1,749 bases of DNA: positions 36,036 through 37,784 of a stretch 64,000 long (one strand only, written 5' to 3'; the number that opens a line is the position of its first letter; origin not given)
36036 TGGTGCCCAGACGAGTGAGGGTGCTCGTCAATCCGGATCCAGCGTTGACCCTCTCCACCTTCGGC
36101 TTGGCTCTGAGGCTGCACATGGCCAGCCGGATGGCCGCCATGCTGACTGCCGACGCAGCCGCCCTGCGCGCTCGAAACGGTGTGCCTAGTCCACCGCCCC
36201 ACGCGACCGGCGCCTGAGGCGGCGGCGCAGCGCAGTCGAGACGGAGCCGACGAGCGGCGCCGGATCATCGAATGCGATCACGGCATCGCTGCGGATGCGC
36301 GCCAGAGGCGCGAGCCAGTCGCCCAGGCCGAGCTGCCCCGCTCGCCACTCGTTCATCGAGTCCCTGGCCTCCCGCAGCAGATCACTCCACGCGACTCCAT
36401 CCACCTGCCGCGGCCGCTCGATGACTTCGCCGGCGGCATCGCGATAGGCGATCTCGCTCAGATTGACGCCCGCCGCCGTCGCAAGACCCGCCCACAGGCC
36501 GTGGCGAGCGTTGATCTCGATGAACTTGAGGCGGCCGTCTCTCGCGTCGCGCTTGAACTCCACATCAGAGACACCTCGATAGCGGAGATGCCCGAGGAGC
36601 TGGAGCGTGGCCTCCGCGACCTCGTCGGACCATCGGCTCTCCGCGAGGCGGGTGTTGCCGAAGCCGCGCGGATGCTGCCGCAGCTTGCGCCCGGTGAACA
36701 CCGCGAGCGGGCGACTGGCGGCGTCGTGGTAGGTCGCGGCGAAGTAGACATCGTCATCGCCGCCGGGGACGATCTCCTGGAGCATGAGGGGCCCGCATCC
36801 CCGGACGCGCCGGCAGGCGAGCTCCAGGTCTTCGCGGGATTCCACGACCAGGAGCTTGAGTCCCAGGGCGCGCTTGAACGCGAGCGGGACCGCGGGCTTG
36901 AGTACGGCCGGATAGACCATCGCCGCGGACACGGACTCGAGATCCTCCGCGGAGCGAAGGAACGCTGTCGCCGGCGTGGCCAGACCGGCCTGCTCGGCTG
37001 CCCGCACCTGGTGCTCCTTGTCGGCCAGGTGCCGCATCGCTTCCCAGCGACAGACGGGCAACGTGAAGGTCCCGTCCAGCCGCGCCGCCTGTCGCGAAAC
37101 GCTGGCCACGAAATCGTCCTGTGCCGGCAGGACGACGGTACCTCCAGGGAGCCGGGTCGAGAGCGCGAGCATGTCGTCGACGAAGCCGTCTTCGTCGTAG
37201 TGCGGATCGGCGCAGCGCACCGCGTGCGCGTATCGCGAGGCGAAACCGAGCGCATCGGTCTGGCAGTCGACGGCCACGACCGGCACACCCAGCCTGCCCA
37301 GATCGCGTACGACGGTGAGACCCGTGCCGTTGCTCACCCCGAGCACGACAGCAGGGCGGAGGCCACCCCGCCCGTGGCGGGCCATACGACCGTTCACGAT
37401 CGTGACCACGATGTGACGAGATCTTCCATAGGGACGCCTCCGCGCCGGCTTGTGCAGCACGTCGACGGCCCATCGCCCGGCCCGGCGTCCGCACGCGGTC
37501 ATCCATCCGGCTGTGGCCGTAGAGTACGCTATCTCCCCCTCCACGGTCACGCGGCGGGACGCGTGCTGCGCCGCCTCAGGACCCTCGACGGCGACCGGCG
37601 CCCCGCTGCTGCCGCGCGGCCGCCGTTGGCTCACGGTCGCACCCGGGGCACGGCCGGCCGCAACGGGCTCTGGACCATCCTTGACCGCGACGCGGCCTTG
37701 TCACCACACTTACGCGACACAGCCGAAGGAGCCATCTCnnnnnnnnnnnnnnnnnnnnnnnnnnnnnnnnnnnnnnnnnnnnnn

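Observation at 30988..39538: Four Cys-less asparagine-synthetase-B-like adenylating enzymes plus an ATP-grasp ligase inside a glycan locus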

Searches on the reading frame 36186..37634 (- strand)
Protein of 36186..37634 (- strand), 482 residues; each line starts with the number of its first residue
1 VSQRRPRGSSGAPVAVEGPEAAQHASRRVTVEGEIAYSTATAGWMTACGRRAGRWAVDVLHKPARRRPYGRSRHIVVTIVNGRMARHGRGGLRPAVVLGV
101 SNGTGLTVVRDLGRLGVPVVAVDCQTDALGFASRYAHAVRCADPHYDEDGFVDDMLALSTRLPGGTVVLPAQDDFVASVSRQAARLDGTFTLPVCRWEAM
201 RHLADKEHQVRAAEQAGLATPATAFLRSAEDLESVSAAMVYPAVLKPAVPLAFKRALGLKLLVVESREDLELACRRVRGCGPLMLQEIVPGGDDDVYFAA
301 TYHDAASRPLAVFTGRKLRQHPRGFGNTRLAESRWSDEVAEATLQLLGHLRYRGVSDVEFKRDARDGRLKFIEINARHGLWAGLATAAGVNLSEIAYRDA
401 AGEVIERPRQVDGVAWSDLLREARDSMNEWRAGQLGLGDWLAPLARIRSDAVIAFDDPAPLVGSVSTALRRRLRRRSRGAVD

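Call 3: search_protein_families(library=pfam, proteins=[window:36186-37385:-], max_evalue=0.1)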
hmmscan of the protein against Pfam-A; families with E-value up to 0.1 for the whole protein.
window:36186-37385:- (399 aa): 4 families
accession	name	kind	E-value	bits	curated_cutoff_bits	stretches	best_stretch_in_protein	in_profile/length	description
PF02786.22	CPSase_L_D2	-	9.9e-06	25.7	19.8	1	254-321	139-207/211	Carbamoyl-phosphate synthase L chain, ATP binding domain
PF15632.11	ATPgrasp_Ter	-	0.00017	21.8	29.1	1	243-325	36-117/131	ATP-grasp in the biosynthetic pathway with Ter operon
PF02222.28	ATP-grasp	-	0.041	14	27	0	129-165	2-38/179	ATP-grasp domain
PF18130.6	ATPgrasp_N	-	0.077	14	27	0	31-103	6-77/81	ATP-grasp N-terminal domain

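Call 4: search_protein_families(library=ncbifam, proteins=[window:36186-37385:-], max_evalue=0.1)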
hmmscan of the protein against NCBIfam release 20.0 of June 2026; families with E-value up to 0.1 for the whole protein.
window:36186-37385:- (399 aa): 17 families
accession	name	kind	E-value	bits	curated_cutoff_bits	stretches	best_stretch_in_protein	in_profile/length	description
NF009402.0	PRK12767.1-1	equivalog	4e-10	39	218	1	61-325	54-307/329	carbamoyl phosphate synthase-like protein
NF002563.0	PRK02186.1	subfamily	1.6e-07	30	625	1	70-294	59-276/890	argininosuccinate lyase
NF009471.0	PRK12833.1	equivalog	1.3e-06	27.3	686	1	253-323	254-325/467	acetyl-CoA carboxylase biotin carboxylase subunit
TIGR02712.1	urea_carbox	equivalog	1.1e-05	23.3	1303.85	1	253-322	250-320/1201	urea carboxylase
TIGR01142.1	purT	equivalog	0.00014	20.9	502.15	1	18-189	7-163/380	phosphoribosylglycinamide formyltransferase 2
NF002378.0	PRK01372.1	subfamily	0.00018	20.4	243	0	122-165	100-142/305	D-alanine--D-alanine ligase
NF006766.0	PRK09288.1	equivalog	0.00018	20.4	339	1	18-169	20-161/396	formate-dependent phosphoribosylglycinamide formyltransferase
NF005315.0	PRK06849.1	equivalog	0.0011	18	406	1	21-208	16-196/389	hypothetical protein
TIGR00768.1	rimK_fam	subfamily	0.015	14.7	143.4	0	104-165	69-130/276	RimK family alpha-L-glutamate ligase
NF040491.1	SDR_subfam_4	equivalog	0.023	14.4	265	1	11-45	2-37/256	mycofactocin-coupled SDR family oxidoreductase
NF004843.0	PRK06194.1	equivalog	0.023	14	308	1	11-50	8-47/295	hypothetical protein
TIGR01235.1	pyruv_carbox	equivalog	0.023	12.1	1114.45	1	252-295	251-293/1143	pyruvate carboxylase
TIGR01369.1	CPSaseII_lrg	equivalog_domain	0.027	12.1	1027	0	257-319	264-327/1052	carbamoyl-phosphate synthase (glutamine-hydrolyzing) large subunit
NF009092.0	PRK12428.1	subfamily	0.029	14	242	1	12-47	8-43/261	coniferyl-alcohol dehydrogenase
NF003671.0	PRK05294.1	equivalog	0.041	11.5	599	0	256-319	264-329/1058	carbamoyl-phosphate synthase large subunit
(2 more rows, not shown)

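Call 13: search_protein_families(library=pfam, proteins=[window:36186-37634:-], max_evalue=0.001)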
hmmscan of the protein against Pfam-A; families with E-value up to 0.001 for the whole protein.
window:36186-37634:- (482 aa): 2 families
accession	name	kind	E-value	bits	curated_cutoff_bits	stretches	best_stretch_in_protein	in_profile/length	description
PF02786.22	CPSase_L_D2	-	1.6e-05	24.9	19.8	1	337-404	139-207/211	Carbamoyl-phosphate synthase L chain, ATP binding domain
PF15632.11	ATPgrasp_Ter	-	0.00022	21.4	29.1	1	326-408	36-117/131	ATP-grasp in the biosynthetic pathway with Ter operon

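Call 43: search_solved_structures(query=window:36186-37385:-, max_evalue=0.01)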
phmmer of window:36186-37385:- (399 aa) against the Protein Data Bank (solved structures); distinct sequences matched with E-value up to 0.01: 3.
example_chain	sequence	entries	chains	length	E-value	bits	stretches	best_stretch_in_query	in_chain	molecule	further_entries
1bxr_A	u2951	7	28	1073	0.00018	24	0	122-323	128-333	CARBAMOYL-PHOSPHATE SYNTHASE | CARBAMOYL PHOSPHATE SYNTHETASE: LARGE SUBUNIT | CARBAMOYL PHOSPHATE SYNTHETASE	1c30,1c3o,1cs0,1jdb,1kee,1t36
1ce8_A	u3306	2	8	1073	0.00021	23.8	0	122-323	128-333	PROTEIN (CARBAMOYL-PHOSPHATE SYNTHASE) | carbamoyl phosphate synthetase large chain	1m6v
1a9x_A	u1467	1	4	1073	0.0012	21.3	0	122-323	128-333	CARBAMOYL PHOSPHATE SYNTHETASE (LARGE CHAIN)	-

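Call 55: find_homologous_proteins(query=window:36186-37385:-, max_evalue=0.00001)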
Query window:36186-37385:- (399 aa): 620 proteins with E <= 0.00001 among 8000 candidates; the best 120 are listed.
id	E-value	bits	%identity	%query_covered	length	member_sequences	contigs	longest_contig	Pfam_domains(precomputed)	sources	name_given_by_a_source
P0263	2.5e-248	842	96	97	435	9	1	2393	-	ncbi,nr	ncbi:MAG TPA: hypothetical protein VFH61_15195 [Thermoleophilia bacterium]|nr:hypothetical protein [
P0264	3.7e-214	729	83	98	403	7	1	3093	-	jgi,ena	-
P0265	1.4e-209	714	83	96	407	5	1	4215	-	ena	-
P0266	2.7e-209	713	84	96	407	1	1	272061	PF02786.23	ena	-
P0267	5.7e-181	620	75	94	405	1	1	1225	PF15632.12,PF02786.23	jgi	jgi:D-aspartate ligase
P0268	2.9e-178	611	72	97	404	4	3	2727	PF15632.12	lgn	-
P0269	2.3e-177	608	71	98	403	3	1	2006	PF15632.12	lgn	-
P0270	1.8e-176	605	72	98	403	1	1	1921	PF02786.23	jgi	jgi:D-aspartate ligase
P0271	1.2e-175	602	73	92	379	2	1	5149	-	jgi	-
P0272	9.7e-161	553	44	97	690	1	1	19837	PF15632.12,PF13549.12,PF02786.23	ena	-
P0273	4.6e-145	502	61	96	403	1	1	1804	PF02786.23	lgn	-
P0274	3.0e-139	483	60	97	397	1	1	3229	-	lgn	-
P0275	2.0e-126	440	56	93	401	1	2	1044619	PF02786.23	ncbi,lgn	ncbi:MAG: hypothetical protein R2826_03195 [Thermoleophilia bacterium]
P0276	3.8e-125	436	55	95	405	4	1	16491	PF15632.12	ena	-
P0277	1.1e-123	431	54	96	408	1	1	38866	PF15632.12,PF02786.23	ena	-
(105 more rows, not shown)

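Call 61: search_solved_structures(query=A3, max_evalue=0.01)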
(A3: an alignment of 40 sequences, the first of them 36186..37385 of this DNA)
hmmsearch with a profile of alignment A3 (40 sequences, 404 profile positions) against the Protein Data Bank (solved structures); distinct sequences matched with E-value up to 0.01: 46.
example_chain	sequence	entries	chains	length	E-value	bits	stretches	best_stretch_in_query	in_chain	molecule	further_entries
1a9x_A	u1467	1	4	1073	3.5e-09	39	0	262-327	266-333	CARBAMOYL PHOSPHATE SYNTHETASE (LARGE CHAIN)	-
1bxr_A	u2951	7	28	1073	4e-09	38.8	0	262-327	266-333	CARBAMOYL-PHOSPHATE SYNTHASE | CARBAMOYL PHOSPHATE SYNTHETASE: LARGE SUBUNIT | CARBAMOYL PHOSPHATE SYNTHETASE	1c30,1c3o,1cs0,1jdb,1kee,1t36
1ce8_A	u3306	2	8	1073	4.1e-09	38.8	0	262-327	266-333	PROTEIN (CARBAMOYL-PHOSPHATE SYNTHASE) | carbamoyl phosphate synthetase large chain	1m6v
1ulz_A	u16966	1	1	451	4.9e-07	31.9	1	17-210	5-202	pyruvate carboxylase n-terminal domain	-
3tw6_A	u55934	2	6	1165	1.3e-06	30.6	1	257-327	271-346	Pyruvate carboxylase protein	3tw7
2qf7_A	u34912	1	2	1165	1.3e-06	30.5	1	257-327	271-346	Pyruvate carboxylase protein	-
9zvm_C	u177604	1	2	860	3.7e-06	29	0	261-323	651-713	Maltodextrin-binding protein,Biotin carboxylase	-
3ouu_A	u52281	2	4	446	5.2e-06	28.6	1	19-198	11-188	Biotin carboxylase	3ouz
3va7_A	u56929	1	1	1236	7.7e-06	28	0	16-202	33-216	KLLA0E08119p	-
7kct_A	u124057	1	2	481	8e-06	27.9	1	13-170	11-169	2-oxoglutarate carboxylase small subunit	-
7kbl_A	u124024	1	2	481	8.9e-06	27.8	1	13-170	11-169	2-oxoglutarate carboxylase small subunit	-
7kc7_A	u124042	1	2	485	1.3e-05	27.2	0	16-170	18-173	2-oxoglutarate carboxylase small subunit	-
2pn1_A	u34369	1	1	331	1.4e-05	27.2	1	56-321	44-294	Carbamoylphosphate synthase large subunit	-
5but_A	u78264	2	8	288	2.2e-05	26.5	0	17-71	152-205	Ktr system potassium uptake protein A,Ktr system potassium uptake protein A | Ktr system potassium uptake protein A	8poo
5i8i_A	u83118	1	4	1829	2.2e-05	26.5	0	16-202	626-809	Urea Amidolyase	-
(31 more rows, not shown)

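Call 69: predict_structure(alignment_id=A3)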
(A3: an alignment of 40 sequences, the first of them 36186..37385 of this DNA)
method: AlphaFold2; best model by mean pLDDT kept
length: 399 residues; sequences in the alignment: 40
mean_pLDDT: 93.0   pTM: 0.91
mean pLDDT of the five models: 93.0, 92.8, 92.6, 91.7, 90.6
residues with pLDDT >= 90: 343; 70-90: 43; 50-70: 4; < 50: 9
segments of 3 or more residues with pLDDT < 50: 1-6, 397-399
pLDDT, mean of each block of 10 residues (from residue 1): 53 96 98 97 95 98 97 96 95 97 95 93 95 97 92 94 91 90 95 91 94 97 97 93 92 98 97 98 96 95 98 95 94 95 93 92 94 94 87 61
secondary structure, 60 per line:
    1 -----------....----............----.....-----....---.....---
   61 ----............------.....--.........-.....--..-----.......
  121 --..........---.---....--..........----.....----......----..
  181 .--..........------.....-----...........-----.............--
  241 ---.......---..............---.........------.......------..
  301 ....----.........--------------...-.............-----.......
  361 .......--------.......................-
elements in order: E12-15 H20-31 E36-40 H46-49 E53-57 H65-76 E83-87 H90-98 H100-103 H114-120 H123-132 E140-143 H146-155 E160-164 H169-174 E179-181 H184-193 E200-204 E213-220 E226-238 E244-250 H254-267 E271-279 E286-292 H299-304 H309-317 E332-334 H336-348 H354-363 E364-367 H376-398

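Call 72: fold_search(model_id=the predicted structure, library=pdb)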
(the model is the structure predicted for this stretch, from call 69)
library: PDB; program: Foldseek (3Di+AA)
matches with E <= 10: 1965; with E <= 0.001: 507
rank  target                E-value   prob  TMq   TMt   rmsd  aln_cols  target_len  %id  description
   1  4dlk_A                1.8e-19  1.00  0.65  0.68   4.4       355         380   14  Crystal Structure of ATP-Ca++ complex of purK: N5-carboxyaminoimidazole ribonucleotide synthetase (released 2013-02-06)
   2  3ouu_A                2.8e-19  1.00  0.60  0.55   4.5       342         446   17  Crystal Structure of Biotin Carboxylase-beta-gamma-ATP Complex from Campylobacter jejuni (released 2010-10-20)
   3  3v4s_B                3.3e-19  1.00  0.66  0.69   3.6       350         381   15  Crystal Structure of ADP-ATP complex of purK: N5-carboxyaminoimidazole ribonucleotide synthetase (released 2013-02-13)
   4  2vpq_A                4.3e-19  1.00  0.63  0.57   3.9       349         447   15  Crystal structure of biotin carboxylase from S. aureus complexed with AMPPNP (released 2008-09-09)
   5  3q2o_A                5.9e-19  1.00  0.65  0.69   4.3       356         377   15  Crystal Structure of purK: N5-carboxyaminoimidazole ribonucleotide synthetase (released 2011-10-26)
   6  3ouz_A                5.9e-19  1.00  0.61  0.56   4.2       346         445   16  Crystal Structure of Biotin Carboxylase-ADP complex from Campylobacter jejuni (released 2010-10-13)
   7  9yx2_D                6.7e-19  1.00  0.62  0.52   4.3       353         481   17  Structure of the long chain acyl-CoA carboxylase complex from Mycobacterium smegmatis with ATP, bicarbonate, and propi (released 2025-11-26)
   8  3orr_A                7.7e-19  1.00  0.66  0.71   4.2       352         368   14  Crystal Structure of N5-Carboxyaminoimidazole synthetase from Staphylococcus aureus (released 2011-07-20)
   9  9zoi_B                1.1e-18  1.00  0.64  0.66   3.9       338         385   18  Crystal structure of Phosphoribosylaminoimidazole carboxylase from Burkholderia xenovorans (ATP complex) (released 2025-12-24)
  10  10bm_A                1.1e-18  1.00  0.64  0.66   3.1       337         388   18  Crystal structure of Phosphoribosylaminoimidazole carboxylase from Burkholderia xenovorans (AMP, ADP and sulfate compl (released 2026-01-21)
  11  3r5h_A                1.2e-18  1.00  0.66  0.68   3.9       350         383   15  Crystal Structure of ADP-AIR complex of purK: N5-carboxyaminoimidazole ribonucleotide synthetase (released 2012-03-21)
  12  9yx2_B                1.2e-18  1.00  0.62  0.52   4.2       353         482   17  Structure of the long chain acyl-CoA carboxylase complex from Mycobacterium smegmatis with ATP, bicarbonate, and propi (released 2025-11-26)
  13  1ce8_A                1.3e-18  1.00  0.57  0.24   5.1       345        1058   17  CARBAMOYL PHOSPHATE SYNTHETASE FROM ESCHERICHIS COLI WITH COMPLEXED WITH THE ALLOSTERIC LIGAND IMP (released 1999-07-26)
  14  9yx2_T                1.4e-18  1.00  0.62  0.53   4.2       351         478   17  Structure of the long chain acyl-CoA carboxylase complex from Mycobacterium smegmatis with ATP, bicarbonate, and propi (released 2025-11-26)
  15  7kct_A                1.4e-18  1.00  0.63  0.56   3.9       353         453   16  Crystal Structure of the Hydrogenobacter thermophilus 2-Oxoglutarate Carboxylase (OGC) Biotin Carboxylase (BC) Domain  (released 2021-01-27)
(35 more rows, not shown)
